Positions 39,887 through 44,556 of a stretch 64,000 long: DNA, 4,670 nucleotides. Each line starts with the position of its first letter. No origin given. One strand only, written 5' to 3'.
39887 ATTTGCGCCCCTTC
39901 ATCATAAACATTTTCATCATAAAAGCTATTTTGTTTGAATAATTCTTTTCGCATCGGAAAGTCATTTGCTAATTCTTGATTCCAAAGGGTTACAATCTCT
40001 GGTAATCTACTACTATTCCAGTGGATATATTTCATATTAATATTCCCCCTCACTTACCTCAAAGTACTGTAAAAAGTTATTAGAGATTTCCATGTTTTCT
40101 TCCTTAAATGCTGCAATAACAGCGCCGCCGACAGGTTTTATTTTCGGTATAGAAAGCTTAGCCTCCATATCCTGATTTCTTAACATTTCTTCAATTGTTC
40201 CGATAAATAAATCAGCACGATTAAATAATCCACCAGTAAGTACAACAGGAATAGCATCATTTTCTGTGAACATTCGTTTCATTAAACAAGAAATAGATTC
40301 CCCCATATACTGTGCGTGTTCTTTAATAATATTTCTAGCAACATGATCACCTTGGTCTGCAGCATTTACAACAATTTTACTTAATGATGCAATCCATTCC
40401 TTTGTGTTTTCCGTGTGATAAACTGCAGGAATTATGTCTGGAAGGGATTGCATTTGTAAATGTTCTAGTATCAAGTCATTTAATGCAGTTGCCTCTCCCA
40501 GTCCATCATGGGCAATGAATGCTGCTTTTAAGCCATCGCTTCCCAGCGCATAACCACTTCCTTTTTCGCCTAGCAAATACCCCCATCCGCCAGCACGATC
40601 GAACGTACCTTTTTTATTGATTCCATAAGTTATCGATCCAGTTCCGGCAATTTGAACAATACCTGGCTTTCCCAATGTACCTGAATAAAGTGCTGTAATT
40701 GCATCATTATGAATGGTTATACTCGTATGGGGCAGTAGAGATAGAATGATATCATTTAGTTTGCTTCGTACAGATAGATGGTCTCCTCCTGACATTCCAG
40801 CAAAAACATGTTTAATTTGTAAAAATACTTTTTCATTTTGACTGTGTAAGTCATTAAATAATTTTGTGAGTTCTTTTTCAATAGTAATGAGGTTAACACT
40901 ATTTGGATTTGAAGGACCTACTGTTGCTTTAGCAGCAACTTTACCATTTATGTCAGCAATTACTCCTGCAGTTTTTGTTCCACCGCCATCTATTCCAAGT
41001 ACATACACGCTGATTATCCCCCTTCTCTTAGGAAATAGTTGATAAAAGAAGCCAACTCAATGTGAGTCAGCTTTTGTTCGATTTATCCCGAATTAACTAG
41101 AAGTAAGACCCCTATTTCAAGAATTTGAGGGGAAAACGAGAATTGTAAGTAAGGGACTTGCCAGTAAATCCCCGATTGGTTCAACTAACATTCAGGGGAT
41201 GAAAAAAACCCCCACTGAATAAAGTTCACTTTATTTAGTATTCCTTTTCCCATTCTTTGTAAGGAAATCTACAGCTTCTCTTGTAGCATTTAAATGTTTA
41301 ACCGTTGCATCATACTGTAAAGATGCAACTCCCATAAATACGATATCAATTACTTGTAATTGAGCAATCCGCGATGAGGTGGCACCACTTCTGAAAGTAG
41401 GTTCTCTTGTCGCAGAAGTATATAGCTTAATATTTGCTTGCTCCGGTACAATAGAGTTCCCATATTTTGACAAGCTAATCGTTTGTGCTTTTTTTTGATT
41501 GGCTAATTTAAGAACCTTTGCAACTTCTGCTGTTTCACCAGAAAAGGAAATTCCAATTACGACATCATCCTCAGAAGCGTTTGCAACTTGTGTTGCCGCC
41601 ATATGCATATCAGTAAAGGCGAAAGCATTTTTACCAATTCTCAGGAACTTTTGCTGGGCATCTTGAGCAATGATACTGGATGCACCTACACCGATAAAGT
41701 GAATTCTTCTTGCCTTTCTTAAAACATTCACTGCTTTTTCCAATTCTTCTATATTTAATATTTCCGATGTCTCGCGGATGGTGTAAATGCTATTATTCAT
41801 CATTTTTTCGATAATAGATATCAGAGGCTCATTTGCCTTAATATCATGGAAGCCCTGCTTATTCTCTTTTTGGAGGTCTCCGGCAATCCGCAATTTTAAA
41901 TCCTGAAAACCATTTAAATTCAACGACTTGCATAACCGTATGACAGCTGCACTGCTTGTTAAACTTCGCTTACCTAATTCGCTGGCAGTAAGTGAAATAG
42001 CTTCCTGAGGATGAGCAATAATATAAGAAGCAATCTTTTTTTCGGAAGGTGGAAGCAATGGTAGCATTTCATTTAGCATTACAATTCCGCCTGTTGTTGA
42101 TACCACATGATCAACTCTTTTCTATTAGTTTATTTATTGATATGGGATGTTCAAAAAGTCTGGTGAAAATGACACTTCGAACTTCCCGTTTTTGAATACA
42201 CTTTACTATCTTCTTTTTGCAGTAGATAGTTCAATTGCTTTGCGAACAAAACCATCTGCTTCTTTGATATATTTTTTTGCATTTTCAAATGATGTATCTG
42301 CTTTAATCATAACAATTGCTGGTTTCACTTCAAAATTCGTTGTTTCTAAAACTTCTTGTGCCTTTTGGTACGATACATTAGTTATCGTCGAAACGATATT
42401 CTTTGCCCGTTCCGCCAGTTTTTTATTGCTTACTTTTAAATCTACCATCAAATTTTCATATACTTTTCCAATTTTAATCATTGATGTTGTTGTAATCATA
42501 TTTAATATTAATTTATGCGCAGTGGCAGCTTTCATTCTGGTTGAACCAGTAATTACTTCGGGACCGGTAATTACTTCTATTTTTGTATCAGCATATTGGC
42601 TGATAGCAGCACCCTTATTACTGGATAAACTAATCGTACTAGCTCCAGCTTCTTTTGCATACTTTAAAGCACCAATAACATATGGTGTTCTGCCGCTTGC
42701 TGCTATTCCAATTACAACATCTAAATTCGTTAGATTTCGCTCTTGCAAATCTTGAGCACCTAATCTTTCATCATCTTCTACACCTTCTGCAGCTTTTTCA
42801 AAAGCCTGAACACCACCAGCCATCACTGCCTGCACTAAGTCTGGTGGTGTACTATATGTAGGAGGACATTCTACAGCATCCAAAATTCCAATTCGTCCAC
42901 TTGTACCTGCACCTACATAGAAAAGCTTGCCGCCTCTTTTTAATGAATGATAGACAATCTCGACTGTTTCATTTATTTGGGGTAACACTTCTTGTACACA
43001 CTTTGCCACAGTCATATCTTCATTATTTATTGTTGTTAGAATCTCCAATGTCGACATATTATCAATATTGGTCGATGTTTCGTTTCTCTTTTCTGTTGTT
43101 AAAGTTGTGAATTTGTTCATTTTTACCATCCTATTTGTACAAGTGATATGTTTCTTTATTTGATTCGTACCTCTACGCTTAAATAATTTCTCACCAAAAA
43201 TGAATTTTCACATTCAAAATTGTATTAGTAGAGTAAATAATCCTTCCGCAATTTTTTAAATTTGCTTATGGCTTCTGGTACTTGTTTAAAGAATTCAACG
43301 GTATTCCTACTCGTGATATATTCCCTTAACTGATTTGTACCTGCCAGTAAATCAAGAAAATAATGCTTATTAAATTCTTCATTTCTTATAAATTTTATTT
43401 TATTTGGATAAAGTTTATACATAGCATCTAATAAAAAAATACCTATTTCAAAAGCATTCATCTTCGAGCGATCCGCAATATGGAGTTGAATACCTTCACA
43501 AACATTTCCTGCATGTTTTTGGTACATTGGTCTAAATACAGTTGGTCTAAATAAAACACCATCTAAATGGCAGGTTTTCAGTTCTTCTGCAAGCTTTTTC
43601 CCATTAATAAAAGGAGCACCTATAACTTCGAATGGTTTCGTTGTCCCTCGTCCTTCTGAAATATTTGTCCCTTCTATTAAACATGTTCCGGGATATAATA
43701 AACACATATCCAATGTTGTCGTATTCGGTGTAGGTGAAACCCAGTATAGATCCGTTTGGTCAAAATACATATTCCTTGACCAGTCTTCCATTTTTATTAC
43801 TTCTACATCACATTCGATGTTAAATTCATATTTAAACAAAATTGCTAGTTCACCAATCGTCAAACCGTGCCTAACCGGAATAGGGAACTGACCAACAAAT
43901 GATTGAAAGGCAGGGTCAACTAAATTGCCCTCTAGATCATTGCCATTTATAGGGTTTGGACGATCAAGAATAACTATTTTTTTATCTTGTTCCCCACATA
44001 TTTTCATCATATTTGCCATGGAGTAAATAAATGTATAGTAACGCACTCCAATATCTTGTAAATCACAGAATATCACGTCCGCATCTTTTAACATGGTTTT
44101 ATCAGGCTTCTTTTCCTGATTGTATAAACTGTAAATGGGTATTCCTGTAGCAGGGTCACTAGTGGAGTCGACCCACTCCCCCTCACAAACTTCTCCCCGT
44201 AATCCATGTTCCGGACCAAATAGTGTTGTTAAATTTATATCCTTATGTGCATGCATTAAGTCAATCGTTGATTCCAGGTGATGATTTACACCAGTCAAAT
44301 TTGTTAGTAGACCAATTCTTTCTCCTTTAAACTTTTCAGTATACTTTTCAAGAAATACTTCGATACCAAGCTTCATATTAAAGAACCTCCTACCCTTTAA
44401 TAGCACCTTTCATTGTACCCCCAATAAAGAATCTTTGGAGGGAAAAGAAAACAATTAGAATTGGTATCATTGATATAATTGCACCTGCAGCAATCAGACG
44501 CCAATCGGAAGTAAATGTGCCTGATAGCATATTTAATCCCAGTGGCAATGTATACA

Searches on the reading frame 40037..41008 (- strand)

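Call 24: search_protein_families(library=pfam, proteins=[window:40037-41008:-], max_evalue=0.00001)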
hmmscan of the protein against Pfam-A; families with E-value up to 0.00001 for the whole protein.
window:40037-41008:- (323 aa): 2 families
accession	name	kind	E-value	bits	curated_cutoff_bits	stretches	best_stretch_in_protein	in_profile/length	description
PF01869.26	BcrAD_BadFG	-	2.1e-44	152.5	31.5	1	4-300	1-271/271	BadF/BadG/BcrA/BcrD ATPase family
PF00480.26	ROK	-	7.9e-07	29.3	22.9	0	4-60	2-56/294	ROK family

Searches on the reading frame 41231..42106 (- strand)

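Call 24: search_protein_families(library=pfam, proteins=[window:41231-42106:-], max_evalue=0.00001)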
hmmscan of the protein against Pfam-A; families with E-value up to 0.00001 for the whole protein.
window:41231-42106:- (291 aa): 2 families
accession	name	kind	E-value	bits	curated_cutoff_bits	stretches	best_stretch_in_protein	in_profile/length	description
PF01380.27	SIS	-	7.6e-27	94.1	25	1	129-257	2-129/131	SIS domain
PF01418.23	HTH_6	-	2.3e-18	66.4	28.3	1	10-80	6-76/77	Helix-turn-helix domain, rpiR family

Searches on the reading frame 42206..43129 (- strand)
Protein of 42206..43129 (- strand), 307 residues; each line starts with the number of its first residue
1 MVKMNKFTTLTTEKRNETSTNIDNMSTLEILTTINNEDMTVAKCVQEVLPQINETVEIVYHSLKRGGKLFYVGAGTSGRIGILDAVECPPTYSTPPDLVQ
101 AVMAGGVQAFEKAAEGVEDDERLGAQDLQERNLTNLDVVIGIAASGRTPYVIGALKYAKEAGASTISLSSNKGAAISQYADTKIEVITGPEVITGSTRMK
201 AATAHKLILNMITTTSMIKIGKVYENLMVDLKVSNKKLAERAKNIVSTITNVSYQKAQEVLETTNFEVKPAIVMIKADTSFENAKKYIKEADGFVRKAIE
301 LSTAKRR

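Call 24: search_protein_families(library=pfam, proteins=[window:42206-43129:-], max_evalue=0.00001)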
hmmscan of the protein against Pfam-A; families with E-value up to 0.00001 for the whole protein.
window:42206-43129:- (307 aa): 5 families
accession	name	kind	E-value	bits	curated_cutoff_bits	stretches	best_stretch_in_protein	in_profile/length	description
PF22645.1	GKRP_SIS_N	-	2.3e-18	66.4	27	1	52-158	2-112/113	Glucokinase regulatory protein N-terminal SIS domain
PF13580.11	SIS_2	-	2.9e-11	44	27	1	43-170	12-138/138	SIS domain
PF01380.27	SIS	-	3.1e-10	40.4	25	1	131-199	49-117/131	SIS domain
PF20741.3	GKRP-like_C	-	2.1e-08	35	27.7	1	225-261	1-37/100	C-terminal lid domain of glucokinase regulatory protein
PF22198.1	GKRP_SIS_2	-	4.3e-06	27.1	27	0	52-108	7-63/191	Glucokinase regulatory protein, second SIS domain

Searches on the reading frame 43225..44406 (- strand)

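Call 24: search_protein_families(library=pfam, proteins=[window:43225-44406:-], max_evalue=0.00001)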
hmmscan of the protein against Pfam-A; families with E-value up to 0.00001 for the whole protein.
window:43225-44406:- (393 aa): 2 families
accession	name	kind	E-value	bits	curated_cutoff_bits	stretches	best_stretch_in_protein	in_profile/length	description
PF07075.17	NamZ_N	-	8.8e-82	273.9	26.9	1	31-232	1-202/203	Exo-beta-N-acetylmuramidase NamZ, N-terminal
PF20732.2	NamZ_C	-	1.5e-51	175.6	25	1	236-393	1-152/152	Exo-beta-N-acetylmuramidase NamZ, C-terminal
